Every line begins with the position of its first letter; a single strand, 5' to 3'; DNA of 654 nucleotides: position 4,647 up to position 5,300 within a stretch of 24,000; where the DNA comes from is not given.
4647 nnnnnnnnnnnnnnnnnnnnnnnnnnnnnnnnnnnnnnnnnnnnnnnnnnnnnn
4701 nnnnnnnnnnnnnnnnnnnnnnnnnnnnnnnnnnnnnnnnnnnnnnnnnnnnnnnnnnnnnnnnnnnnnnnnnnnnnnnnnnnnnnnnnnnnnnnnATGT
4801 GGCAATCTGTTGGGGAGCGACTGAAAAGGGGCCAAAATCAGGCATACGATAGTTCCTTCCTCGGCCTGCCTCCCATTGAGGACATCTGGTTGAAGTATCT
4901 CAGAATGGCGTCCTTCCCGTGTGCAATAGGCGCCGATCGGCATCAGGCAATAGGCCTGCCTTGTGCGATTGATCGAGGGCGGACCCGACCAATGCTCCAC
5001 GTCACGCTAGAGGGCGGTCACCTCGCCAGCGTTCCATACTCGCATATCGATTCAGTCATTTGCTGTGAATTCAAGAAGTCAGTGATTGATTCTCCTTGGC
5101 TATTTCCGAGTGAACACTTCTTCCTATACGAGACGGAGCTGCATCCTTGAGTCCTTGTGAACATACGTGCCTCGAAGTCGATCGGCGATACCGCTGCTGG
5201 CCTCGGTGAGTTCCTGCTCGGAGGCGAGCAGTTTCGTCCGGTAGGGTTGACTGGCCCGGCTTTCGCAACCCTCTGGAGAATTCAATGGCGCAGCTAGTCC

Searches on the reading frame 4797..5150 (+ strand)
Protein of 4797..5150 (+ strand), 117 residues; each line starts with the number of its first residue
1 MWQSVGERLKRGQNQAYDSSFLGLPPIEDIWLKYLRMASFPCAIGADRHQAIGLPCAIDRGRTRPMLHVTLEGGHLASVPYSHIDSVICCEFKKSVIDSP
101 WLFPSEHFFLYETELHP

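Call 6: search_protein_families(library=pfam, proteins=[window:4797-5150:+], max_evalue=0.01)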
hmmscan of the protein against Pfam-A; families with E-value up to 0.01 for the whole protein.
window:4797-5150:+ (117 aa): 0 families

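Call 9: search_protein_families(library=ncbifam, proteins=[window:4797-5150:+], max_evalue=0.01)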
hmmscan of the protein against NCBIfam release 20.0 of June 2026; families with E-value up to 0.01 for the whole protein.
window:4797-5150:+ (117 aa): 0 families
